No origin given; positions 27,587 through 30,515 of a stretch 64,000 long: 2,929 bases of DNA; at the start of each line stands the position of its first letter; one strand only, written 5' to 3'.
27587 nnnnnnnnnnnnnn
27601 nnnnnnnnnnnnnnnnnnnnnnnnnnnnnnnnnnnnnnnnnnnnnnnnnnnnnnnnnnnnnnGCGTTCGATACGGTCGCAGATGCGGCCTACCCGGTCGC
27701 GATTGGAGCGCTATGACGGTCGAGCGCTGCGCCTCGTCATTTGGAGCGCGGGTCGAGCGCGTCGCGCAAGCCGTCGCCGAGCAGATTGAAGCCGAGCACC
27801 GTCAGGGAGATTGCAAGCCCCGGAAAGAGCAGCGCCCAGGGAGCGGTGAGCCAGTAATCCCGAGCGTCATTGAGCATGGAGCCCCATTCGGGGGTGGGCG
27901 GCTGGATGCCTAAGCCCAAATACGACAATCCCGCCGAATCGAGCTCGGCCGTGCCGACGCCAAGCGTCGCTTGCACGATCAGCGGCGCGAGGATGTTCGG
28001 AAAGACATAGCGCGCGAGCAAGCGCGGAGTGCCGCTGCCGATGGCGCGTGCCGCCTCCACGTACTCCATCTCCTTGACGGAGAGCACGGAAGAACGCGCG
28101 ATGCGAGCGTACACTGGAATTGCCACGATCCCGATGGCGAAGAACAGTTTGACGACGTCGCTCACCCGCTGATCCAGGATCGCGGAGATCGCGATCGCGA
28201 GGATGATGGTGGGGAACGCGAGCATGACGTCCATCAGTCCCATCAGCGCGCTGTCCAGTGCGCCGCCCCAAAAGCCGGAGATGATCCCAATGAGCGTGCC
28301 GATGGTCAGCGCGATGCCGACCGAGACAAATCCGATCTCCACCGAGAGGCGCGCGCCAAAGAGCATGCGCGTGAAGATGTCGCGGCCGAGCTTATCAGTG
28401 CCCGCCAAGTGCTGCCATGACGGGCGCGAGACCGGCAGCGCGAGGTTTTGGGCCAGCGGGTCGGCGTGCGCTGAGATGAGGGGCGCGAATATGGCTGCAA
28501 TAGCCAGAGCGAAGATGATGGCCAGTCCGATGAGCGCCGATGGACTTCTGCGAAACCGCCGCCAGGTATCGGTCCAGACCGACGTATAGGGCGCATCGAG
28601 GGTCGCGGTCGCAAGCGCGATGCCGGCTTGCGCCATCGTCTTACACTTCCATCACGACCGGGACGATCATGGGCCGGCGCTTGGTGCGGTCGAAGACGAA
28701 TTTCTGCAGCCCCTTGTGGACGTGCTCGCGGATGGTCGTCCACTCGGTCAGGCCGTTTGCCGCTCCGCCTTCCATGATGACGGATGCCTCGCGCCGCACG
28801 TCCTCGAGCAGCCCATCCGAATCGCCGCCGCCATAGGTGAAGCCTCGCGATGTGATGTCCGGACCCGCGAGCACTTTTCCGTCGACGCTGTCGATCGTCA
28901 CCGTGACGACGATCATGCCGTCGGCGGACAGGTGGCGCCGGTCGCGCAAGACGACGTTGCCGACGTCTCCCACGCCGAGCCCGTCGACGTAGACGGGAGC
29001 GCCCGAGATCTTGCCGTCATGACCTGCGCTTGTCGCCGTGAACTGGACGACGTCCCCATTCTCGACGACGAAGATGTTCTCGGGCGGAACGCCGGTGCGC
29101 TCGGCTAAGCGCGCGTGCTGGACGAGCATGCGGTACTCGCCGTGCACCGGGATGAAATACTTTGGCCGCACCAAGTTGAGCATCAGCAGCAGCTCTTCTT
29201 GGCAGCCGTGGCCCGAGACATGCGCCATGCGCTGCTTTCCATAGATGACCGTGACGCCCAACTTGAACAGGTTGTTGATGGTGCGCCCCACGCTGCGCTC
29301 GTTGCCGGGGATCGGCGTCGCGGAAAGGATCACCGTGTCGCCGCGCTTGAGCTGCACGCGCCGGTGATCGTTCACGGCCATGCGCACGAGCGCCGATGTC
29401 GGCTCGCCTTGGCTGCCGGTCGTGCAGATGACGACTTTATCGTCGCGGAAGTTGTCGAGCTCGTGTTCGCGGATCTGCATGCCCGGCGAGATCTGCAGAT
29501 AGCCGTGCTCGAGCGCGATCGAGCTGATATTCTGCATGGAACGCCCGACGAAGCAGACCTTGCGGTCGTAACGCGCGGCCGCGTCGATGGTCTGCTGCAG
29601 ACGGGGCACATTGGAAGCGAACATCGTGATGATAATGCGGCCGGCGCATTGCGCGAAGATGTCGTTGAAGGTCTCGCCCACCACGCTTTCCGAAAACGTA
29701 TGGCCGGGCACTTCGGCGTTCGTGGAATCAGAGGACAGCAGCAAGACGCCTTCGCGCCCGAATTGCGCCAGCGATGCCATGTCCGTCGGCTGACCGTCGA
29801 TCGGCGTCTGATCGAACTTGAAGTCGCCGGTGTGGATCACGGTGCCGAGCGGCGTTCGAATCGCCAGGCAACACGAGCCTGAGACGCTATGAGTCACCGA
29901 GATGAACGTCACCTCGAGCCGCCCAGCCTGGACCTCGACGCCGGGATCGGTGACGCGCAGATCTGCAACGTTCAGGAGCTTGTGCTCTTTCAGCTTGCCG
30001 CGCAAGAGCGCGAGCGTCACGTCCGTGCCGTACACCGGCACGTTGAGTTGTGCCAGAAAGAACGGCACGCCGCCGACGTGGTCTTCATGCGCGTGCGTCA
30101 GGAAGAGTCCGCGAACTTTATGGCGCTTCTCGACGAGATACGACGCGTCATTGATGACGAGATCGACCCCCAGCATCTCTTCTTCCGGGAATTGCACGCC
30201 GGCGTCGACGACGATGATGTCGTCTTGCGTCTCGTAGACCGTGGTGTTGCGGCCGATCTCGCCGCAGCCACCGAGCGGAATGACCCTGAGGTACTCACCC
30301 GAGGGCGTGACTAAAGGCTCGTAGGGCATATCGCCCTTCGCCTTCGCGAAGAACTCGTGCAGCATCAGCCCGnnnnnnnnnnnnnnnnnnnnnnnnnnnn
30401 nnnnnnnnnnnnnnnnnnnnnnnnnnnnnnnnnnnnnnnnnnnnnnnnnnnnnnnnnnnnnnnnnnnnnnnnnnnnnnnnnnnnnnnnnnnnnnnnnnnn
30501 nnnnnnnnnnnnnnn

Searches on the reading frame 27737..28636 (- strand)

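Call 14: search_protein_families(library=pfam, proteins=[window:27737-28636:-], max_evalue=0.00001)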
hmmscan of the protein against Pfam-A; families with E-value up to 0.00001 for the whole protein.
window:27737-28636:- (299 aa): 2 families
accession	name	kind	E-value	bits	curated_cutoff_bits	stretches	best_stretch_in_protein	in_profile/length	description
PF00528.27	BPD_transp_1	-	2.9e-29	102.6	26.4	1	113-297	1-181/184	Binding-protein-dependent transport system inner membrane component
PF12911.12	OppC_N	-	3.4e-13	49.7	23.9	1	19-63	1-49/53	N-terminal TM domain of oligopeptide transport permease C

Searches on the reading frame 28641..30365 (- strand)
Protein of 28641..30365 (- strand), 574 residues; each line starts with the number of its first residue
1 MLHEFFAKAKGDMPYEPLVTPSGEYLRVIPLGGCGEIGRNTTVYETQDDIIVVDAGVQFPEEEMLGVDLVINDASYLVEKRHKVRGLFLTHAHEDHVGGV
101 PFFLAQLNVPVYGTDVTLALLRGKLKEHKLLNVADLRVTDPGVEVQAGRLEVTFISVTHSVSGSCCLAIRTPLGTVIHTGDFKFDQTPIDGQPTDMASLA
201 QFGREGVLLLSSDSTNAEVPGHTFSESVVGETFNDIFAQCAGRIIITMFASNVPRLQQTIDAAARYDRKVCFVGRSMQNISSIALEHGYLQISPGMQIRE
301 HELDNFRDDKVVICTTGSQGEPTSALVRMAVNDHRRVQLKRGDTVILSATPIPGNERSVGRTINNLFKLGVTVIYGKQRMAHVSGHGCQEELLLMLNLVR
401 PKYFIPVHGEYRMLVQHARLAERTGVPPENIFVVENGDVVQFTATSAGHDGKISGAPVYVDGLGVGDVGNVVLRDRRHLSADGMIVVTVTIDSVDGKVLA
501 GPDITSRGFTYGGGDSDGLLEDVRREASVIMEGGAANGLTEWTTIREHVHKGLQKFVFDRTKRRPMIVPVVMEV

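Call 14: search_protein_families(library=pfam, proteins=[window:28641-30365:-], max_evalue=0.00001)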
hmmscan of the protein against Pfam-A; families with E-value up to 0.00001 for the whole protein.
window:28641-30365:- (574 aa): 5 families
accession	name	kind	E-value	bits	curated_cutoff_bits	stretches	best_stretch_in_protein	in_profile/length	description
PF22505.1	RNase_J_b_CASP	-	5.1e-47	159.2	27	1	242-366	2-126/126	Ribonuclease J, beta-CASP domain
PF17770.6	RNase_J_C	-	1.8e-29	103.2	23.8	1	472-574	1-102/102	Ribonuclease J C-terminal domain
PF00753.33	Lactamase_B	-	1.1e-16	61.9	22.7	1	38-193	5-161/196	Metallo-beta-lactamase superfamily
PF07521.17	RMMBL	-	1e-13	51.5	21.6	1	372-427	3-59/63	Zn-dependent metallo-hydrolase RNA specificity domain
PF12706.13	Lactamase_B_2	-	3e-10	40.5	27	1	75-184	23-145/200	Beta-lactamase superfamily domain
